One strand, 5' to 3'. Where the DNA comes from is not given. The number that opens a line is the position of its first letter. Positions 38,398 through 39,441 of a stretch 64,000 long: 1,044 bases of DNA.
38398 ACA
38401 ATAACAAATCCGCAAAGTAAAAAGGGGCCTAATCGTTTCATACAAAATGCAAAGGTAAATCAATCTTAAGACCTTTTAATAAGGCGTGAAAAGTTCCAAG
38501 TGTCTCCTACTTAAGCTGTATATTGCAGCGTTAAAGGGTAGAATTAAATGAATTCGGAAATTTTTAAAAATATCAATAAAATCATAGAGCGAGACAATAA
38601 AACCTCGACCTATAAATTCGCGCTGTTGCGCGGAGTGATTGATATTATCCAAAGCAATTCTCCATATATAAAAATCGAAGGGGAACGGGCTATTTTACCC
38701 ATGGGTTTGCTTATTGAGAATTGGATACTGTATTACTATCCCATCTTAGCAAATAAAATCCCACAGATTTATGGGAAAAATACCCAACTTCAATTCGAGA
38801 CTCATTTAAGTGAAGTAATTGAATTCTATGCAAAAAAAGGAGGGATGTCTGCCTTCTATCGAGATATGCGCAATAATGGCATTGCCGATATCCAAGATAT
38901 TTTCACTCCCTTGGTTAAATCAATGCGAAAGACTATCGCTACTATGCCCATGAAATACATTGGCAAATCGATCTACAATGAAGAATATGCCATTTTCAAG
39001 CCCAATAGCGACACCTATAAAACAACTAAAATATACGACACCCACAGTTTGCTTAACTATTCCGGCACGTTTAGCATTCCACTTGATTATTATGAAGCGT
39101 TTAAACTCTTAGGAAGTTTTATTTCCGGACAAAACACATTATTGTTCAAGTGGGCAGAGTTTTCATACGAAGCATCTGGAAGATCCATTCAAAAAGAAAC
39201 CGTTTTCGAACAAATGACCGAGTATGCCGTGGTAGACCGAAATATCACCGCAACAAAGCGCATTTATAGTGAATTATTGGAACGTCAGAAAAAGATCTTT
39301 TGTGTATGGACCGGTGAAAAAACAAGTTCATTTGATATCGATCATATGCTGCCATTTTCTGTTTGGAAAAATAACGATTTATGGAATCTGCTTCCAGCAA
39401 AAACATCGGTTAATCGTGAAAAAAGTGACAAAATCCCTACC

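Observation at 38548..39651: HNH protein with a large unassignable N-terminal domain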

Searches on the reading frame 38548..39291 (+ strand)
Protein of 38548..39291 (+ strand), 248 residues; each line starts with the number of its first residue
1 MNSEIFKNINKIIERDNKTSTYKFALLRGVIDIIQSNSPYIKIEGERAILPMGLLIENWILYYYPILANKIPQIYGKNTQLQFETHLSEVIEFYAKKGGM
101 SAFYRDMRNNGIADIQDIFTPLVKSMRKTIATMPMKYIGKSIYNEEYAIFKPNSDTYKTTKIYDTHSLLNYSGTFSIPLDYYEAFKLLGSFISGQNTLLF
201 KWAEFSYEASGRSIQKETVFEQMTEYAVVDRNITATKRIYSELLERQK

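Call 50: search_protein_representatives(alignment_id=A2)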
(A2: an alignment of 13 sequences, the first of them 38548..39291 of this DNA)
Query: 13 sequences, 251 profile positions. Proteins with E-value up to 0.001 (for the whole library): 652; up to 1e-10: 373; up to 1e-30: 127. The best 150 are listed.
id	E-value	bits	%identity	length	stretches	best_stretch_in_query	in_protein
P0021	5.6e-116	403.1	-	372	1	1-250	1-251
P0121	1.3e-93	329.8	-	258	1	1-229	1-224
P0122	2.4e-90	319.2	-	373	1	1-250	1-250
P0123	3.3e-83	295.7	-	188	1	1-188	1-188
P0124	1.1e-80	287.5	-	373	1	4-248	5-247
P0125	1.7e-74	267.2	-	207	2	1-104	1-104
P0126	3.8e-74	266.1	-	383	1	4-248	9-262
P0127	1.3e-72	261.1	-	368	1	4-248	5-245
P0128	2.7e-72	260.0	-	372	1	1-248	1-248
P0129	7.6e-71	255.2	-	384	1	2-247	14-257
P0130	7.8e-71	255.2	-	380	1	1-250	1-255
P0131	8.0e-71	255.2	-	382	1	1-250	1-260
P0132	8.5e-71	255.1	-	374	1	4-249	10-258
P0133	3.0e-70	253.3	-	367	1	5-250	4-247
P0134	5.1e-70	252.5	-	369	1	1-235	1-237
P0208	3.9e-39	151.4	-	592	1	8-244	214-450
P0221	1.8e-35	139.4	-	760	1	7-243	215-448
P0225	4.2e-34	134.9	-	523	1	8-235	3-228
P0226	5.7e-34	134.4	-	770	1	8-246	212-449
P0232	4.1e-33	131.6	-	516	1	7-249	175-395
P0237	2.6e-32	129.0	-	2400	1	6-223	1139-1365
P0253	4.2e-30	121.8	-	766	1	8-245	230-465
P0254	5.1e-30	121.5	-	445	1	6-246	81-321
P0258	3.7e-29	118.7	-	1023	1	10-226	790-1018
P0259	4.7e-29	118.3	-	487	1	1-221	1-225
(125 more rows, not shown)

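Call 51: search_protein_families(library=pfam, proteins=[P0208, P0221, P0226, P0232, P0225, P0237, P0258, P0254, P0259, P0253], max_evalue=0.01)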
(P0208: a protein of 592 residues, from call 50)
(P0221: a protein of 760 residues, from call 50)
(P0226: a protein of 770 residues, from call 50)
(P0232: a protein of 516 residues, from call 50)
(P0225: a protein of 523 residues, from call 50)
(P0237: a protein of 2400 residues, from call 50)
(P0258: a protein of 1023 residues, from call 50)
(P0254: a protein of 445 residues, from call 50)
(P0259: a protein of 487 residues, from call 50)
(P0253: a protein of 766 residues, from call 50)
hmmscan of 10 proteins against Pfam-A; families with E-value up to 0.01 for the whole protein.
P0208 (592 aa): 8 families
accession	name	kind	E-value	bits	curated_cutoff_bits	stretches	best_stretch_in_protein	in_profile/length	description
PF13489.12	Methyltransf_23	-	1.7e-16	60.8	27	1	28-181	14-163/164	Methyltransferase domain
PF13649.12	Methyltransf_25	-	9.3e-11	42.7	27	1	42-135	2-97/97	Methyltransferase domain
PF08242.18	Methyltransf_12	-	3.1e-10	41.1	30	1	42-137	1-98/98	Methyltransferase domain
PF08241.18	Methyltransf_11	-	2.9e-09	37.9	21.2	1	42-138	1-94/95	Methyltransferase domain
PF13847.12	Methyltransf_31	-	4.1e-08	33.5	27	1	36-140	2-110/145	Methyltransferase domain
PF13395.12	HNH_4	-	8.8e-08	32.4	22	1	462-502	11-52/54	HNH endonuclease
PF03848.20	TehB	-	1.3e-05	25.1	20.4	1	33-143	27-136/193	Tellurite resistance protein TehB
PF02353.26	CMAS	-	0.00016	21.5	27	1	20-151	43-175/273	Mycolic acid cyclopropane synthetase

P0221 (760 aa): 11 families
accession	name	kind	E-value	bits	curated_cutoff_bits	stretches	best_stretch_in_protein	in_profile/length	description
PF13489.12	Methyltransf_23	-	1.5e-14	54.5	27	1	28-180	13-160/164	Methyltransferase domain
PF13649.12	Methyltransf_25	-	1.1e-12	48.9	27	1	42-137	1-97/97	Methyltransferase domain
PF00717.28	Peptidase_S24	-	5.4e-12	45.9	23.3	1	624-748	1-114/116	Peptidase S24-like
PF08241.18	Methyltransf_11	-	6e-11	43.3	21.2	1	43-140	1-94/95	Methyltransferase domain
PF08242.18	Methyltransf_12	-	3.2e-10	41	30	1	43-139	1-98/98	Methyltransferase domain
PF13847.12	Methyltransf_31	-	4e-08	33.5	27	1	41-156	6-124/145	Methyltransferase domain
PF13395.12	HNH_4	-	8.8e-07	29.2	22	1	457-501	2-52/54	HNH endonuclease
PF03848.20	TehB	-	8.8e-05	22.5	20.4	1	40-118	32-109/193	Tellurite resistance protein TehB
PF02353.26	CMAS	-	0.0012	18.6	27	1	38-156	62-179/273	Mycolic acid cyclopropane synthetase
PF10502.14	Peptidase_S26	-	0.0032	17.9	22.9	1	663-719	26-82/168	Signal peptidase, peptidase S26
PF01844.29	HNH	-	0.0078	16.8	21.4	0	459-500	7-47/47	HNH endonuclease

P0226 (770 aa): 11 families
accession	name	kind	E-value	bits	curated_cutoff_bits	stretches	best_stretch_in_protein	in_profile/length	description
PF13649.12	Methyltransf_25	-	7e-16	59.1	27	1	42-139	1-97/97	Methyltransferase domain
PF00717.28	Peptidase_S24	-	2.3e-15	56.7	23.3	1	625-751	2-115/116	Peptidase S24-like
PF08242.18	Methyltransf_12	-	2e-14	54.5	30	1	43-141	1-98/98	Methyltransferase domain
PF13847.12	Methyltransf_31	-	4.8e-14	52.7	27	1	37-147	2-113/145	Methyltransferase domain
PF08241.18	Methyltransf_11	-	7.2e-14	52.6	21.2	1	43-143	1-95/95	Methyltransferase domain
PF13489.12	Methyltransf_23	-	1.3e-10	41.7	27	1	35-144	19-117/164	Methyltransferase domain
PF02353.26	CMAS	-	1.4e-08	34.8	27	1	36-153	60-174/273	Mycolic acid cyclopropane synthetase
PF13395.12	HNH_4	-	3.4e-07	30.6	22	1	459-499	11-51/54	HNH endonuclease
PF06080.18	DUF938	-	6.9e-06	26.4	27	1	23-140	9-134/202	Protein of unknown function (DUF938)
PF03848.20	TehB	-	2.2e-05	24.4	20.4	1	36-124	29-113/193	Tellurite resistance protein TehB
PF06325.19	PrmA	-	0.0043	17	22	1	36-144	159-259/296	Ribosomal protein L11 methyltransferase (PrmA)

P0232 (516 aa): 1 family
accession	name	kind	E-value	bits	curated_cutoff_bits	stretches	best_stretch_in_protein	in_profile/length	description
PF13395.12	HNH_4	-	1.2e-08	35.2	22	1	404-443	13-53/54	HNH endonuclease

P0225 (523 aa): 1 family
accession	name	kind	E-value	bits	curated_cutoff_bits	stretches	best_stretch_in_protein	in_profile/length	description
PF13395.12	HNH_4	-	2.6e-06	27.7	22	1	247-293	1-52/54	HNH endonuclease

P0237 (2400 aa): 4 families
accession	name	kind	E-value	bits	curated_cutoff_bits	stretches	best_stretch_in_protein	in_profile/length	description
PF00270.35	DEAD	-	6.3e-18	65.5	26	1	448-618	3-164/167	DEAD/DEAH box helicase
PF00271.37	Helicase_C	-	5.8e-10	39.8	23.5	1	674-785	11-109/110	Helicase conserved C-terminal domain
PF04480.18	DUF559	-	0.00012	22.4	20.6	1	217-271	53-107/109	Protein of unknown function (DUF559)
PF18741.7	MTES_1575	-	0.00077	19.9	38.2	1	201-257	26-80/96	REase_MTES_1575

P0258 (1023 aa): 1 family
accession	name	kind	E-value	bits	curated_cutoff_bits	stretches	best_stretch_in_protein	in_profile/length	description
PF11907.13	DUF3427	-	1.2e-05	25.2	27.7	1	680-761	184-275/280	Domain of unknown function (DUF3427)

P0254 (445 aa): 1 family
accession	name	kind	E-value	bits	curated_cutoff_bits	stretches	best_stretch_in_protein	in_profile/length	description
PF13395.12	HNH_4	-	3e-07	30.7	22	1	331-372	6-52/54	HNH endonuclease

P0259 (487 aa): 0 families

P0253 (766 aa): 10 families
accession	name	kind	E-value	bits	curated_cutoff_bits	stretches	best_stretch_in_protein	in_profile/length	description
PF13489.12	Methyltransf_23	-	4.1e-13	49.8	27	1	26-196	10-162/164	Methyltransferase domain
PF13649.12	Methyltransf_25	-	1.2e-10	42.3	27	1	42-152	1-97/97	Methyltransferase domain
PF00717.28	Peptidase_S24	-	5.2e-10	39.5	23.3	1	635-742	1-97/116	Peptidase S24-like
PF08242.18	Methyltransf_12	-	1.2e-09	39.2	30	1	43-153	1-97/98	Methyltransferase domain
PF08241.18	Methyltransf_11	-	5.7e-09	36.9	21.2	1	43-156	1-95/95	Methyltransferase domain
PF05724.17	TPMT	-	1.1e-07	32.2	26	1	28-158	26-155/218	Thiopurine S-methyltransferase (TPMT)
PF13395.12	HNH_4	-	0.0001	22.6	22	1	471-522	1-52/54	HNH endonuclease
PF13847.12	Methyltransf_31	-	0.0001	22.4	27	1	39-160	4-113/145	Methyltransferase domain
PF03848.20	TehB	-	0.00011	22.2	20.4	1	40-77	32-69/193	Tellurite resistance protein TehB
PF06080.18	DUF938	-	0.0091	16.2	27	0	30-59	16-46/202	Protein of unknown function (DUF938)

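Call 53: find_homologous_proteins(query=P0221)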
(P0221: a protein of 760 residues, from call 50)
Query P0221 (760 aa): 606 proteins with E <= 0.001 among 8000 candidates; the best 120 are listed.
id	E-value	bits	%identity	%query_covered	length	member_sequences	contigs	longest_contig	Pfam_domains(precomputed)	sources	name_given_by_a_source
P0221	0.0e+0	1735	100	100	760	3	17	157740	PF13847.13,PF13489.13,PF00717.29,PF13649.13,PF13395.13,PF08241.19,PF08242.19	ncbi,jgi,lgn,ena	-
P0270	3.8e-227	774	49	99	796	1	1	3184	PF13847.13,PF13489.13,PF03848.21,PF00717.29,PF13649.13,PF13395.13,PF08241.19,PF08242.19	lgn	-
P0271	1.2e-222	759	49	99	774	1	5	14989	PF13489.13,PF03848.21,PF00717.29,PF13649.13,PF13395.13,PF08241.19,PF08242.19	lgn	-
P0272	3.7e-222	758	49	99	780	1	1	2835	PF13847.13,PF13489.13,PF08003.18,PF03848.21,PF00717.29,PF13649.13,PF13395.13,PF08241.19,PF08242.19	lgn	-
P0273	1.9e-221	755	47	99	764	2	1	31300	PF13489.13,PF00717.29,PF13649.13,PF13395.13,PF08241.19,PF08242.19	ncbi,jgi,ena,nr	ncbi:MAG: methyltransferase domain-containing protein [Bacteroidales bacterium]|nr:methyltransferase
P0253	5.0e-221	754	49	99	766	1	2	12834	PF13489.13,PF05724.18,PF00717.29,PF13649.13,PF08241.19,PF08242.19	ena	-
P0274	6.7e-214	730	48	100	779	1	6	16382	PF13847.13,PF13489.13,PF00717.29,PF13649.13,PF13395.13,PF08241.19,PF08242.19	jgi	jgi:phage repressor protein C with HTH and peptisase S24 domain/SAM-dependent methyltransferase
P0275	7.7e-214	730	47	99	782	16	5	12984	PF13489.13,PF00717.29,PF13649.13,PF13395.13,PF08241.19,PF08242.19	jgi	jgi:SAM-dependent methyltransferase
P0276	7.8e-213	727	48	99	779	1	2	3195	PF13489.13,PF05724.18,PF00717.29,PF13649.13,PF13395.13,PF08241.19,PF08242.19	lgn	-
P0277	1.2e-212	726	48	99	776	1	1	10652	PF13489.13,PF00717.29,PF13649.13,PF13395.13,PF08241.19,PF08242.19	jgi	jgi:SAM-dependent methyltransferase/SOS-response transcriptional repressor LexA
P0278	1.3e-210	720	47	99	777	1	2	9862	PF13847.13,PF13489.13,PF00717.29,PF13649.13,PF13395.13,PF08241.19,PF08242.19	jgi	jgi:SAM-dependent methyltransferase/SOS-response transcriptional repressor LexA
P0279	4.7e-210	718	47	100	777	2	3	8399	PF13847.13,PF13489.13,PF00717.29,PF13649.13,PF13395.13,PF08241.19,PF08242.19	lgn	-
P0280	5.3e-210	717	47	99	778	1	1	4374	PF13847.13,PF13489.13,PF05724.18,PF00717.29,PF13649.13,PF13395.13,PF08241.19,PF08242.19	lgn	-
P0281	1.0e-209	716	47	99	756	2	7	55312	PF13847.13,PF13489.13,PF00717.29,PF13649.13,PF13395.13,PF08241.19,PF08242.19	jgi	jgi:SOS-response transcriptional repressor LexA/SAM-dependent methyltransferase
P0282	1.5e-209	716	48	98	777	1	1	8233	PF13847.13,PF13489.13,PF00717.29,PF13649.13,PF13395.13,PF08241.19,PF08242.19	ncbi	-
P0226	2.3e-188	646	42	100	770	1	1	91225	PF13847.13,PF13489.13,PF03848.21,PF02353.27,PF00717.29,PF13649.13,PF13395.13,PF06080.19,PF08241.19,PF08242.19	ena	-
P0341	1.3e-154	534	44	76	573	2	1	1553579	PF13847.13,PF13489.13,PF03848.21,PF13649.13,PF13395.13,PF08241.19,PF08242.19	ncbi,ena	-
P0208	3.2e-150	520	42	78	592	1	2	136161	PF13847.13,PF13489.13,PF03848.21,PF13649.13,PF13395.13,PF08241.19,PF08242.19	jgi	jgi:SAM-dependent methyltransferase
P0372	9.9e-147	508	46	75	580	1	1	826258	PF13847.13,PF13489.13,PF03848.21,PF13649.13,PF13395.13,PF08241.19,PF08242.19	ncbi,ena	-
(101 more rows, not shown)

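Call 54: find_encoding_contigs(protein=P0221, flank=6000, max_places=3)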
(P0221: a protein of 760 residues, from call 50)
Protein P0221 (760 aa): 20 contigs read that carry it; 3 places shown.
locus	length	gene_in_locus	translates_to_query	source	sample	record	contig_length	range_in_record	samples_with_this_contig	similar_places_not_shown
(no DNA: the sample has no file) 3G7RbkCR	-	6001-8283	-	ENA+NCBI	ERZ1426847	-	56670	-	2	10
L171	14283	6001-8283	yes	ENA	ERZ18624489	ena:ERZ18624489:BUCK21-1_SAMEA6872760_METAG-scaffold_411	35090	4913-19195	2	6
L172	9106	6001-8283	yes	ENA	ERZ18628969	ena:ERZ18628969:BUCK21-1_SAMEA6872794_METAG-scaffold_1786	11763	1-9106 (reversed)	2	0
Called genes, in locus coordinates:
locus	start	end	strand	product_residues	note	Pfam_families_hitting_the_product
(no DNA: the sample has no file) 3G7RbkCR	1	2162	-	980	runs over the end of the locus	-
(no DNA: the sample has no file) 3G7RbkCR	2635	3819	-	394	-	PF03457:HA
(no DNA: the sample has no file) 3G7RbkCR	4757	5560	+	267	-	-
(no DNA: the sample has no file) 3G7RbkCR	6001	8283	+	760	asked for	PF13489:Methyltransf_23, PF08241:Methyltransf_11, PF08242:Methyltransf_12, PF13649:Methyltransf_25, PF13847:Methyltransf_31, PF13395:HNH_4 (weak), PF00717:Peptidase_S24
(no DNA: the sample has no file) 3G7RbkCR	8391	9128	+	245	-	PF08378:NERD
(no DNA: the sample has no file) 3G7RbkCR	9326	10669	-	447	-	PF08843:AbiEii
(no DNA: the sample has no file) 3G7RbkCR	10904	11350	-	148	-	PF20137:BubE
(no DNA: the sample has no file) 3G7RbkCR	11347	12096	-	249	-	PF00899:ThiF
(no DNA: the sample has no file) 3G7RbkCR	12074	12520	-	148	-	PF14452:Multi_ubiq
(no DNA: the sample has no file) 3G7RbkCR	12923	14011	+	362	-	-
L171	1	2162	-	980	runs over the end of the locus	-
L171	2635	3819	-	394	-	PF03457:HA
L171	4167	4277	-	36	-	-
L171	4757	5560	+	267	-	-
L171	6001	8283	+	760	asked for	PF13489:Methyltransf_23, PF08241:Methyltransf_11, PF08242:Methyltransf_12, PF13649:Methyltransf_25, PF13847:Methyltransf_31, PF13395:HNH_4 (weak), PF00717:Peptidase_S24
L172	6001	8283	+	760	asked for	PF13489:Methyltransf_23, PF08241:Methyltransf_11, PF08242:Methyltransf_12, PF13649:Methyltransf_25, PF13847:Methyltransf_31, PF13395:HNH_4 (weak), PF00717:Peptidase_S24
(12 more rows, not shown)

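Call 55: find_encoding_contigs(protein=P0341, flank=6000, max_places=2)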
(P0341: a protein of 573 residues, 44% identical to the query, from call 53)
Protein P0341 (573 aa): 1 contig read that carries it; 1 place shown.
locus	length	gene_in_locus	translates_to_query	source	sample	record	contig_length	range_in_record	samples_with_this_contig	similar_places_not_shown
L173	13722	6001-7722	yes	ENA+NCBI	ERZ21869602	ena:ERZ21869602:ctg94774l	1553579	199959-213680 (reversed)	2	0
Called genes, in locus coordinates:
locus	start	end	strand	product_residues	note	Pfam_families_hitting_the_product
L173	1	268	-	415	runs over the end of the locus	PF00155:Aminotran_1_2, PF01053:Cys_Met_Meta_PP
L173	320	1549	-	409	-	PF00083:Sugar_tr, PF07690:MFS_1, PF12832:MFS_1_like (weak), PF07690:MFS_1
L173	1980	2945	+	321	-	PF03401:TctC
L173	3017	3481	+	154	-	PF07331:TctB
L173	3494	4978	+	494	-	PF01970:TctA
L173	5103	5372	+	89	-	PF13744:HTH_37 (weak), PF04545:Sigma70_r4 (weak), PF12844:HTH_19, PF13560:HTH_31, PF01381:HTH_3, PF13413:HTH_25 (weak), PF13443:HTH_26 (weak)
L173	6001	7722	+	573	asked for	PF13489:Methyltransf_23, PF03848:TehB, PF08241:Methyltransf_11, PF08242:Methyltransf_12, PF13649:Methyltransf_25, PF13847:Methyltransf_31, PF13395:HNH_4 (weak)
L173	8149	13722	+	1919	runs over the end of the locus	PF13401:AAA_22 (faint)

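Call 56: find_encoding_contigs(protein=P0372, flank=6000, max_places=2)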
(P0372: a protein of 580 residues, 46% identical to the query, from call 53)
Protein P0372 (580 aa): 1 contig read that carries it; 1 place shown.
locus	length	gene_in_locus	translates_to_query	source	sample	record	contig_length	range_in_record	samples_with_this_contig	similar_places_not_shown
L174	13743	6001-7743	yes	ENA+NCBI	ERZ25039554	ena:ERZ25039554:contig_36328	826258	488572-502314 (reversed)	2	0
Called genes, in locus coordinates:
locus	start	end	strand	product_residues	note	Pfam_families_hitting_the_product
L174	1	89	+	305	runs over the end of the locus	PF00528:BPD_transp_1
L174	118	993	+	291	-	PF00528:BPD_transp_1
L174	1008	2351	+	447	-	PF00884:Sulfatase, PF01663:Phosphodiest, PF16347:SGSH_C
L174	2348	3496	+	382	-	PF01208:URO-D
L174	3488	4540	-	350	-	PF01208:URO-D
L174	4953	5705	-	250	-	PF04754:Transposase_31, PF27070:HTH_Rpn_C (weak)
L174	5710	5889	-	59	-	-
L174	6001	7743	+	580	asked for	PF13489:Methyltransf_23, PF03848:TehB (weak), PF13847:Methyltransf_31 (weak), PF08241:Methyltransf_11, PF08242:Methyltransf_12, PF13649:Methyltransf_25, PF13395:HNH_4 (faint)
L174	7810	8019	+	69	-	-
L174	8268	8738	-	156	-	-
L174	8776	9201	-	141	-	PF01850:PIN (weak), PF13470:PIN_3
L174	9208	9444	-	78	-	PF04014:MazE_antitoxin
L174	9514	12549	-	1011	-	PF00580:UvrD-helicase, PF13245:AAA_19 (faint), PF13361:UvrD_C, PF13538:UvrD_C_2 (faint)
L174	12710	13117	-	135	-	PF01850:PIN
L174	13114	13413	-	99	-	PF09957:VapB_antitoxin (weak)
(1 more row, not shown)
